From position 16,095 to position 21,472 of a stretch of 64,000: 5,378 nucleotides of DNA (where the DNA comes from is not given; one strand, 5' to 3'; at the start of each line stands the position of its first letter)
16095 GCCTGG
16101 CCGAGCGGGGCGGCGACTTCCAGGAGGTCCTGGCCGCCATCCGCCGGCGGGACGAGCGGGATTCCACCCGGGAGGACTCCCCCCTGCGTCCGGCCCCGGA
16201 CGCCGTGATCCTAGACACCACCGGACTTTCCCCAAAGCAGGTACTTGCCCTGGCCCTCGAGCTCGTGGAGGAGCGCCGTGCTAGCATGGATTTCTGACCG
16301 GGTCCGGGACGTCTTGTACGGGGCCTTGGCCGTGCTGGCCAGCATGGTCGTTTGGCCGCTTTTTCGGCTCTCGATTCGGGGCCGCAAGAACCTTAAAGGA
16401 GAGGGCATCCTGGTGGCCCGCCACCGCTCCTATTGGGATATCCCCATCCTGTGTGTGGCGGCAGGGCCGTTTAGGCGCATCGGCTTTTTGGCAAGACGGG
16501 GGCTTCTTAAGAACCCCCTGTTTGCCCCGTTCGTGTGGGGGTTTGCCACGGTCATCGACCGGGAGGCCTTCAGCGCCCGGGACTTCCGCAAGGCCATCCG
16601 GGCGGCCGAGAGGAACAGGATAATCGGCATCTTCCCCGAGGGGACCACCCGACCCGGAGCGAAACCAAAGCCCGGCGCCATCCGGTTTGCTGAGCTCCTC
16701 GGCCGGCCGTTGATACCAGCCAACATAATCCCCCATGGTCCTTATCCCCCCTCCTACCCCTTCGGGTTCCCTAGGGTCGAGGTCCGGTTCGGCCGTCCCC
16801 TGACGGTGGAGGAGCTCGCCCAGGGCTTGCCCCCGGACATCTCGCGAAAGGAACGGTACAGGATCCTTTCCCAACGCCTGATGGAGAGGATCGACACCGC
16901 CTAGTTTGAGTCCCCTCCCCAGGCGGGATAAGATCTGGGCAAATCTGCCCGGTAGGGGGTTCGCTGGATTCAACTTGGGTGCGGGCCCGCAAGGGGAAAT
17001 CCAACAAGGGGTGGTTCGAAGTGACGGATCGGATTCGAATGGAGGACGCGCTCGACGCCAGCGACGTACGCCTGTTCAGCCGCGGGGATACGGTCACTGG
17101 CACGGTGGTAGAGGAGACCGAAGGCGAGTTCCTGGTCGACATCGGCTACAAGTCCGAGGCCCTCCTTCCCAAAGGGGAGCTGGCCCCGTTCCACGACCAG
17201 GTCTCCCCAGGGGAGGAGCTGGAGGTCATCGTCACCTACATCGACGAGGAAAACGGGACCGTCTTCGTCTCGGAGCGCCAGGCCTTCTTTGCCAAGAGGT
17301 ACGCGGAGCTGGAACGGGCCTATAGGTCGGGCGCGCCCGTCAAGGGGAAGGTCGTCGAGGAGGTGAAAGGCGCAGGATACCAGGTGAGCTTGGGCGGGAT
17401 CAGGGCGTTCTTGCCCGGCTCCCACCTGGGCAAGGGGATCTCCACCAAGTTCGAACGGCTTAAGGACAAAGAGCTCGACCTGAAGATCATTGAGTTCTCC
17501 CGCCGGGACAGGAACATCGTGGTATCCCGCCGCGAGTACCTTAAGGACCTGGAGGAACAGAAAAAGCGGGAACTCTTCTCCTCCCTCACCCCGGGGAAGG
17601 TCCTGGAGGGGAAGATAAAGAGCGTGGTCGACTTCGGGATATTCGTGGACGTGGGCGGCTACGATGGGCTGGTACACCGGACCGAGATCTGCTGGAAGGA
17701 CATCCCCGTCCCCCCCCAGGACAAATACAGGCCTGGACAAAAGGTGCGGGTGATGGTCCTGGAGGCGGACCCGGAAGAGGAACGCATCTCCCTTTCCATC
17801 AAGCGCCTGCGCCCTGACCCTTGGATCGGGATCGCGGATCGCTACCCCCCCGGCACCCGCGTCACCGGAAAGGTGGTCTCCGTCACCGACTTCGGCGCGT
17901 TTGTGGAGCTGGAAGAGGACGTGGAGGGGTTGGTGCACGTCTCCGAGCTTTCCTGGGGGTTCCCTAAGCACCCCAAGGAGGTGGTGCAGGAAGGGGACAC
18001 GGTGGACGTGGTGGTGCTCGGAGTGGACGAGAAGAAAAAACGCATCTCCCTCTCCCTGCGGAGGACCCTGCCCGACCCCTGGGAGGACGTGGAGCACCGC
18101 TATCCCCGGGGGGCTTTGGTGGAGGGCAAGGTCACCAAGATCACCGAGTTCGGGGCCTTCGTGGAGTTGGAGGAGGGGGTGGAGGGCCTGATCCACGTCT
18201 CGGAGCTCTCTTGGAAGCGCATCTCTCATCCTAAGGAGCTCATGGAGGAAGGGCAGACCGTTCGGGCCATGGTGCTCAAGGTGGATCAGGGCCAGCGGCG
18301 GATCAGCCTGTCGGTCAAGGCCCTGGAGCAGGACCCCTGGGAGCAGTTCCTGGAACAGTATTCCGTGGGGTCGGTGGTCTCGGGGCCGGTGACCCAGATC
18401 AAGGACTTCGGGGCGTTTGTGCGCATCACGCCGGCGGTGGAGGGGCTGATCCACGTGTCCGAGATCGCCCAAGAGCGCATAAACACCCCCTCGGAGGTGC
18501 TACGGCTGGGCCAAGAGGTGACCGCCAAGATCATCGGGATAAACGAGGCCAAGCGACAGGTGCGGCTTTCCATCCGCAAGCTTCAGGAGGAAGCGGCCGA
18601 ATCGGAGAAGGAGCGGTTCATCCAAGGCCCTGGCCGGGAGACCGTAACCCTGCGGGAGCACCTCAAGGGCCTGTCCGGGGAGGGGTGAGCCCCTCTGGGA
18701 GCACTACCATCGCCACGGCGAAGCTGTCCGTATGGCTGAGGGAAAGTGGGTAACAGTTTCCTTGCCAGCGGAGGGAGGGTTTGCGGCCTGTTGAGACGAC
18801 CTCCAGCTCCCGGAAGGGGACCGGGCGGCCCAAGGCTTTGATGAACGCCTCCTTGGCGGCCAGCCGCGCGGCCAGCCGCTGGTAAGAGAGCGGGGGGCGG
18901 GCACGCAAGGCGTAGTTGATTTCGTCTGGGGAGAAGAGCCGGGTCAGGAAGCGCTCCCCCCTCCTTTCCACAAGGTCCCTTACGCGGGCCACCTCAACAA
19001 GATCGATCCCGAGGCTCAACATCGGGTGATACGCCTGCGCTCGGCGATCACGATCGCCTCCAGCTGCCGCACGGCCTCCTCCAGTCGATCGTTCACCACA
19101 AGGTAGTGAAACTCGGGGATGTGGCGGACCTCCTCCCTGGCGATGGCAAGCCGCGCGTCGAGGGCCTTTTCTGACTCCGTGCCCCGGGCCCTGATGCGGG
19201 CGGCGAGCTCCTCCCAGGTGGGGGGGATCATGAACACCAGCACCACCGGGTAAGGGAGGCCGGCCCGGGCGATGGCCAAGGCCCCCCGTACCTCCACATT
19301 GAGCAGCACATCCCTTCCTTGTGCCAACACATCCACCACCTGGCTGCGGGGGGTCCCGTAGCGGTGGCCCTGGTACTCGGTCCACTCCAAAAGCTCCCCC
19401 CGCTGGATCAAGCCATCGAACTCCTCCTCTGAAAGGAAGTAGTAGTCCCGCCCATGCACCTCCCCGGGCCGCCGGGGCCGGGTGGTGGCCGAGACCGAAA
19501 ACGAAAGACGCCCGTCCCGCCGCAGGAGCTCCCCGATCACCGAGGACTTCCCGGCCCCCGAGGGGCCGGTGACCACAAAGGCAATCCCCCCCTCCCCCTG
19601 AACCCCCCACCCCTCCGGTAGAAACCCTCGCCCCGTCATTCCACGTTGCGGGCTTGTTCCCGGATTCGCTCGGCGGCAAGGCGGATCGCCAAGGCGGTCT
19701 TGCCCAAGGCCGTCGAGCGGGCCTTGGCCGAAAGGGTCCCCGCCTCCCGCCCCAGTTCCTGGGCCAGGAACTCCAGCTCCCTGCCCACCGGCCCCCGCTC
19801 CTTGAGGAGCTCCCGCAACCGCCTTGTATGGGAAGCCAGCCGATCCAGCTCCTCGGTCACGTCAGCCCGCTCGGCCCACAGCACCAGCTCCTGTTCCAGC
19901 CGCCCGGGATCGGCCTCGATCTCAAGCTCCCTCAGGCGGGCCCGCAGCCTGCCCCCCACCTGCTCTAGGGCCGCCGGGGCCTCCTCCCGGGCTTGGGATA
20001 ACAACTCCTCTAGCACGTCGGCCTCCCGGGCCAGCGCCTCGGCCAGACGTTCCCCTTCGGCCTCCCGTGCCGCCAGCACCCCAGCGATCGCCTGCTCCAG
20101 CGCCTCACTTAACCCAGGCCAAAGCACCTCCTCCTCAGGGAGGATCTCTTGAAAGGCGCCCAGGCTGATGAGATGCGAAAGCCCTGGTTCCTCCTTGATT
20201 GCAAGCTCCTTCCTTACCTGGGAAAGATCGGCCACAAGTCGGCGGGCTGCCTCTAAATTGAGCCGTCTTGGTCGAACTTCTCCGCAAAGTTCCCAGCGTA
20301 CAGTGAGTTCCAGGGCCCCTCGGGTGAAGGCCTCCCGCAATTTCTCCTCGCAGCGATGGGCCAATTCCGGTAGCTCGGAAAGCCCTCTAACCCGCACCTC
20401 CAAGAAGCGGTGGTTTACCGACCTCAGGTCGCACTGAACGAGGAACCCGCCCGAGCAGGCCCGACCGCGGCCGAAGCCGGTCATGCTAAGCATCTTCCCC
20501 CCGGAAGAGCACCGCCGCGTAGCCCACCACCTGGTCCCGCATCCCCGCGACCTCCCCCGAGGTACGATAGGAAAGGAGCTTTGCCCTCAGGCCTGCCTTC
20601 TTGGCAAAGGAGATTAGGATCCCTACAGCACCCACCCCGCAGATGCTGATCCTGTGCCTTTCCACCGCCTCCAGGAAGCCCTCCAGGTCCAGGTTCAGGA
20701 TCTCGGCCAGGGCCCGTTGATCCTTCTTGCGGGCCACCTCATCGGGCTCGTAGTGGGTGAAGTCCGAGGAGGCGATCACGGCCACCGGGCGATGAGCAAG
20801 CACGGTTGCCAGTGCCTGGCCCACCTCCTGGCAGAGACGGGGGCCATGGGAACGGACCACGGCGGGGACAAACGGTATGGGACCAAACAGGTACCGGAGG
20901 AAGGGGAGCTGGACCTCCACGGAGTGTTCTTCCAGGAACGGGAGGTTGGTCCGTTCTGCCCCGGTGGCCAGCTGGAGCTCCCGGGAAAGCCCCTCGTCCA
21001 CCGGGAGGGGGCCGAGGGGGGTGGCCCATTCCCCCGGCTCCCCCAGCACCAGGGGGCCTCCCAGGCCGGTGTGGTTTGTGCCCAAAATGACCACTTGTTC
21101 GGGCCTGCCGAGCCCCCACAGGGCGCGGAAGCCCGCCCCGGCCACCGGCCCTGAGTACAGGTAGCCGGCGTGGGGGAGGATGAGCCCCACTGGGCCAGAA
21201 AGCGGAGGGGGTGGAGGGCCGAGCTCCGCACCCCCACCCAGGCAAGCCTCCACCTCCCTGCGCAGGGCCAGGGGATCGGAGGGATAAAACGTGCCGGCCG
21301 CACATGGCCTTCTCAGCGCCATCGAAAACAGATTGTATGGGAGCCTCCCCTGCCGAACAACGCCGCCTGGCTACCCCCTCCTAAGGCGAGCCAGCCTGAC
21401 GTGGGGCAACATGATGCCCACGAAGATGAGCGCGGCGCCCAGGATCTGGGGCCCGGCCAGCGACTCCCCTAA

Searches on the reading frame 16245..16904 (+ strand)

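Call 72: search_protein_families(library=pfam, proteins=[window:16245-16904:+], max_evalue=0.001)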
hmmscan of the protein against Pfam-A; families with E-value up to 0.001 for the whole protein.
window:16245-16904:+ (219 aa): 1 family
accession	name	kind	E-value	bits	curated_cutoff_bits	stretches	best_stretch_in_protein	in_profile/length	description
PF01553.26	Acyltransferase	-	7.2e-13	48.9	23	1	44-161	4-131/132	Acyltransferase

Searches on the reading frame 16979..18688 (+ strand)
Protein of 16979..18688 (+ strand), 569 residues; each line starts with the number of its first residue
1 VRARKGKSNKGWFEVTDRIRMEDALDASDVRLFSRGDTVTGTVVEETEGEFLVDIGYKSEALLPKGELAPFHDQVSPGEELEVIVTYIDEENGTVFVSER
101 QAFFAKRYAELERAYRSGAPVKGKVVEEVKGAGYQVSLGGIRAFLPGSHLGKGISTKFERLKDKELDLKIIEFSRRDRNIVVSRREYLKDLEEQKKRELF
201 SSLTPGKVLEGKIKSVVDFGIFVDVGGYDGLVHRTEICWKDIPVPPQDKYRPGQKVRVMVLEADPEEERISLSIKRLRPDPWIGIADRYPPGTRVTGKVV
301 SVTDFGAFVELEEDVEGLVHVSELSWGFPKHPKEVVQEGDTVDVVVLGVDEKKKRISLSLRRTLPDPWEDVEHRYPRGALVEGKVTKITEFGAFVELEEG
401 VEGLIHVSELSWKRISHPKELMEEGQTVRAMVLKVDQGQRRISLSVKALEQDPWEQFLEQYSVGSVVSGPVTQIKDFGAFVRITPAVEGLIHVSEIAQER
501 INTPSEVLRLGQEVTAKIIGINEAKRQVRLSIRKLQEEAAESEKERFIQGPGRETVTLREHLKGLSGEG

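Call 72: search_protein_families(library=pfam, proteins=[window:16979-18688:+], max_evalue=0.001)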
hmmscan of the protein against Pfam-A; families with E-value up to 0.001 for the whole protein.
window:16979-18688:+ (569 aa): 8 families
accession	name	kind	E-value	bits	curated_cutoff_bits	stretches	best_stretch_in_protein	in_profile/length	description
PF00575.29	S1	-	2.8e-100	329.2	22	6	290-361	3-74/74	S1 RNA binding domain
PF23459.1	S1_RRP5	-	1.6e-44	150.8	27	4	378-446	4-72/72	RRP5 S1 domain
PF21710.3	Spt6_S1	-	2.7e-23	82.5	27.5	2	377-447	16-87/91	Spt6, S1/OB domain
PF13509.12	S1_2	-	8.7e-16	58.2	21.8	0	36-92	2-54/61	S1 domain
PF18614.7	RNase_II_C_S1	-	1.1e-06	28.8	26.6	0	247-273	31-57/59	RNase II-type exonuclease C-terminal S1 domain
PF24685.1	OB_RRP5_4th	-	4.1e-05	24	31.5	0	487-522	37-72/92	RRP5 OB-fold domain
PF17092.11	PCB_OB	-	0.00016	22.9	27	0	377-429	31-94/111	Penicillin-binding protein OB-like domain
PF21543.3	CvfB_2nd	-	0.00018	21.8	27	0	467-533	17-75/76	Virulence regulatory factor CvfB, second domain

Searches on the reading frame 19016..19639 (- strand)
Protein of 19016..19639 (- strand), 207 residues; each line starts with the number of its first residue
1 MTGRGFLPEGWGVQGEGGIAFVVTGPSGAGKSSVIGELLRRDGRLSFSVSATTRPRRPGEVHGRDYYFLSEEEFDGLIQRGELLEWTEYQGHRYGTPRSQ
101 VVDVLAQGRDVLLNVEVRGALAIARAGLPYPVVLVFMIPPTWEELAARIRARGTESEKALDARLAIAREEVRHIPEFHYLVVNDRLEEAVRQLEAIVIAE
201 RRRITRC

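Call 72: search_protein_families(library=pfam, proteins=[window:19016-19639:-], max_evalue=0.001)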
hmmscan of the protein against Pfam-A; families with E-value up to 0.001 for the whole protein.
window:19016-19639:- (207 aa): 2 families
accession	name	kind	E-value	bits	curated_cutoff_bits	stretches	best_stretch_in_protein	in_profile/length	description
PF00625.27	Guanylate_kin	-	2.7e-45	154.7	25.2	1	21-198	5-180/182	Guanylate kinase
PF13671.12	AAA_33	-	0.00012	22.9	27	0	22-164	3-130/143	AAA domain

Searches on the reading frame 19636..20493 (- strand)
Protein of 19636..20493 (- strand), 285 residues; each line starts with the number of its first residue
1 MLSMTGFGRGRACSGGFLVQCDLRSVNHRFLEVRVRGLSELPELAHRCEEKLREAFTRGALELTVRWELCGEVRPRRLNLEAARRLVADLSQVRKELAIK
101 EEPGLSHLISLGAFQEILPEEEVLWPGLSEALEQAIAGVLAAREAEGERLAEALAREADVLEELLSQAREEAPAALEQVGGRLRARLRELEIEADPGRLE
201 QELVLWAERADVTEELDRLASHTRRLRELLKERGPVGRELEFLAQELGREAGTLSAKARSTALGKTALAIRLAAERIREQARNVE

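Call 72: search_protein_families(library=pfam, proteins=[window:19636-20493:-], max_evalue=0.001)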
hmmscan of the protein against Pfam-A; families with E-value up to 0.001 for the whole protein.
window:19636-20493:- (285 aa): 2 families
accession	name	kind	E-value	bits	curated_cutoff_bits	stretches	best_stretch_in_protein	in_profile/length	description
PF08340.16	YicC-like_C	-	3.7e-32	111.4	27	1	169-285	2-120/120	Endoribonuclease YicC-like, C-terminal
PF03755.18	YicC-like_N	-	1.1e-28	101.1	25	1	1-151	1-155/156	Endoribonuclease YicC-like, N-terminal region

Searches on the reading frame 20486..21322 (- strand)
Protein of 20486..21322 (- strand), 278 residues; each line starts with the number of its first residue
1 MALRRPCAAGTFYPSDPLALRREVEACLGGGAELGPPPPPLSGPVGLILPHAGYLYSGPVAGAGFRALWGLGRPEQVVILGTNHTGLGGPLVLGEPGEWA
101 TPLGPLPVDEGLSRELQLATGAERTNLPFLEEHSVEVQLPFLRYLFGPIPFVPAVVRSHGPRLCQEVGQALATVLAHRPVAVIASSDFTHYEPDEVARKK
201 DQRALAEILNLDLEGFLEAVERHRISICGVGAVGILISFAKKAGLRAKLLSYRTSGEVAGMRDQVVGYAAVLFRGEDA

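Call 72: search_protein_families(library=pfam, proteins=[window:20486-21322:-], max_evalue=0.001)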
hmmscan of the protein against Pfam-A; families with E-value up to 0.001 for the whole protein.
window:20486-21322:- (278 aa): 1 family
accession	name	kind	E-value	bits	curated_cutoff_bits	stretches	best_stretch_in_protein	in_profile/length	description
PF01875.22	Memo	-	6.9e-63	212.8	27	1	6-271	2-268/269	Memo-like protein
